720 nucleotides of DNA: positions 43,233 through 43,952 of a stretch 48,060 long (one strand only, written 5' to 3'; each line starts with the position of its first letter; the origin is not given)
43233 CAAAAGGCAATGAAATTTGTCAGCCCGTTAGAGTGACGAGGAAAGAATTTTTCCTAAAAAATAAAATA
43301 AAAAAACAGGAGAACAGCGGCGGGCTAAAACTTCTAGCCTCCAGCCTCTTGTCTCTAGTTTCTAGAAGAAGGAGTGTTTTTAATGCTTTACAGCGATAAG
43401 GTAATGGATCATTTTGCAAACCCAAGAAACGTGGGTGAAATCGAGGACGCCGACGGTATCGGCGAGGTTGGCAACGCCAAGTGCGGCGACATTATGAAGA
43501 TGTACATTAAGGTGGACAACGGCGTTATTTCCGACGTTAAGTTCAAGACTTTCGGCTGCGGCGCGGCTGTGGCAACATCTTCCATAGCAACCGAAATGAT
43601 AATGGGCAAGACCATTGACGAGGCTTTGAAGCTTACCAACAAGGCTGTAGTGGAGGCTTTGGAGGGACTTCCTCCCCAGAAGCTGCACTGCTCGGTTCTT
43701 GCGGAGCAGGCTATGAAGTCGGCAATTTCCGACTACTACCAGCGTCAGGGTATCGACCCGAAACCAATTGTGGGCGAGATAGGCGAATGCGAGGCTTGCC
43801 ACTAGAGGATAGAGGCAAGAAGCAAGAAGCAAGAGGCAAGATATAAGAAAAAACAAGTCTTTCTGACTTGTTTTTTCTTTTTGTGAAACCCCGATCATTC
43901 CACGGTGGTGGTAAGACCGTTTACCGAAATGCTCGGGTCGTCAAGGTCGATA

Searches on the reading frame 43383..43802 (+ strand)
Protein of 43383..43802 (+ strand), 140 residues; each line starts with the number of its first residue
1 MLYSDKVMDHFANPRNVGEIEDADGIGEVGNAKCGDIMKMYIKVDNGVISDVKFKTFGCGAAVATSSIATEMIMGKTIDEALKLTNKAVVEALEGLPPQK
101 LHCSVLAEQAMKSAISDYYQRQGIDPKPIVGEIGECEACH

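Call 47: find_encoding_contigs(protein=window:43383-43802:+, flank=3000, max_places=10)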
Protein window:43383-43802:+ (140 aa): 23 contigs read that carry it; 10 places shown.
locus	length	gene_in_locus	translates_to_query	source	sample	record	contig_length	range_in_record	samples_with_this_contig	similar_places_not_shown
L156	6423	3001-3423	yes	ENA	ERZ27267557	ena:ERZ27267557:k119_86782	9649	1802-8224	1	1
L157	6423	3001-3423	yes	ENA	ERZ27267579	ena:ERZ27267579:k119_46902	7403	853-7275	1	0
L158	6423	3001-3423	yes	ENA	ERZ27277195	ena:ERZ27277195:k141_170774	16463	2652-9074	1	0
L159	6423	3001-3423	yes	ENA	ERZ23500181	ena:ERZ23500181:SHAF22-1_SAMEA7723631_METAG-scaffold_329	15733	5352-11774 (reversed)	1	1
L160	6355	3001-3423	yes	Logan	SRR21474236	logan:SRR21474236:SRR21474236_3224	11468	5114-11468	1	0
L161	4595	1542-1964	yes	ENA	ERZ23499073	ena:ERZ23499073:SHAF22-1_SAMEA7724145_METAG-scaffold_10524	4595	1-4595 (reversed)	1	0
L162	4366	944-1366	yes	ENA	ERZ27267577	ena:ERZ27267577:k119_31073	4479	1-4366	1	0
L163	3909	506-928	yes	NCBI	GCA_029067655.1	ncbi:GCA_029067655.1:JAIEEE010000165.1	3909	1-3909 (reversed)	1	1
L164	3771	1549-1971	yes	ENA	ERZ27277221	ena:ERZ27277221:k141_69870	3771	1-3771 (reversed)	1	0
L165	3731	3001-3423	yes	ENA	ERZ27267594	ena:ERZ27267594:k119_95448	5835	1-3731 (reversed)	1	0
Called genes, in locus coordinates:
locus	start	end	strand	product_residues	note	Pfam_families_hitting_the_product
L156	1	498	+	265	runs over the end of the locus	PF00722:Glyco_hydro_16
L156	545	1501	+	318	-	-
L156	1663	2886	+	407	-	PF00266:Aminotran_5, PF01212:Beta_elim_lyase, PF00155:Aminotran_1_2 (faint), PF01041:DegT_DnrJ_EryC1 (weak), PF00282:Pyridoxal_deC (weak)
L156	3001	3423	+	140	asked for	PF01592:NifU_N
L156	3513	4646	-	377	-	PF14199:DUF4317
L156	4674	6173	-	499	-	-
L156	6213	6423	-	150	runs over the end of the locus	PF00583:Acetyltransf_1, PF13673:Acetyltransf_10, PF13508:Acetyltransf_7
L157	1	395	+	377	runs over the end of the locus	PF14199:DUF4317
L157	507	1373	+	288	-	-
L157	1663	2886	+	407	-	PF00266:Aminotran_5, PF01212:Beta_elim_lyase (weak), PF01041:DegT_DnrJ_EryC1 (weak), PF00282:Pyridoxal_deC (weak)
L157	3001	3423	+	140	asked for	PF01592:NifU_N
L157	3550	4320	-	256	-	PF00005:ABC_tran, PF13304:AAA_21 (faint)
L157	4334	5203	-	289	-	PF00483:NTP_transferase, PF12804:NTP_transf_3 (weak)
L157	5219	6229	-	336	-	PF14446:Prok-RING_1, PF13240:Zn_Ribbon_1 (faint)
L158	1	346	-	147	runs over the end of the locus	PF24585:YunG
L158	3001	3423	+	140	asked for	PF01592:NifU_N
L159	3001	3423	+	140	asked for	PF01592:NifU_N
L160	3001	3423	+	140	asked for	PF01592:NifU_N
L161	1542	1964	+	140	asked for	PF01592:NifU_N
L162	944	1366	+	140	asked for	PF01592:NifU_N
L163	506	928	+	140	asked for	PF01592:NifU_N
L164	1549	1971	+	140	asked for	PF01592:NifU_N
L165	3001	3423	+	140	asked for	PF01592:NifU_N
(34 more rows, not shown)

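Call 53: list_cluster_members(proteins=[window:43383-43802:+, window:34135-34578:-])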
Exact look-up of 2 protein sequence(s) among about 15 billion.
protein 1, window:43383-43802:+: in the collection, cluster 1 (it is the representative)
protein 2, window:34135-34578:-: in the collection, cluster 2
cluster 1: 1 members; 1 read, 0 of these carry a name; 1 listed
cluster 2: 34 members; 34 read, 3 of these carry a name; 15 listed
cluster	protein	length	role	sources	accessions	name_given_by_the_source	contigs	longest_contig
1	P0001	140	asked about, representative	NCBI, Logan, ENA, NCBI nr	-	-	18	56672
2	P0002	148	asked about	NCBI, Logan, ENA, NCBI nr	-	-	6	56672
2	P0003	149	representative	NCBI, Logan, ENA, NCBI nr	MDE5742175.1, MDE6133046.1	MAG: transcriptional regulator NrdR [Oscillospiraceae bacterium] | transcriptional regulator NrdR [Oscillospiraceae bacterium]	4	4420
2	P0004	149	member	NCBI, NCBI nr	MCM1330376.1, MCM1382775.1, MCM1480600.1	MAG: transcriptional regulator NrdR [Ruminococcus sp.] | transcriptional regulator NrdR [Ruminococcus sp.]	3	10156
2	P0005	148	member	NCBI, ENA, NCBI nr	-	-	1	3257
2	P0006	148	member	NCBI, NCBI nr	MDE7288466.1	MAG: transcriptional regulator NrdR [Oscillospiraceae bacterium] | transcriptional regulator NrdR [Oscillospiraceae bacterium]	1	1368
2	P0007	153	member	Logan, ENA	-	-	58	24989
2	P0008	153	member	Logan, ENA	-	-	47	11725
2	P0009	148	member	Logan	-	-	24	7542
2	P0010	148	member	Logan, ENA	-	-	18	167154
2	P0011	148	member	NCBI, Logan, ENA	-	-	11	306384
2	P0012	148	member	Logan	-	-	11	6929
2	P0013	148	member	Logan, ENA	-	-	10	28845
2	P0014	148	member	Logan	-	-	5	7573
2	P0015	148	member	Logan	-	-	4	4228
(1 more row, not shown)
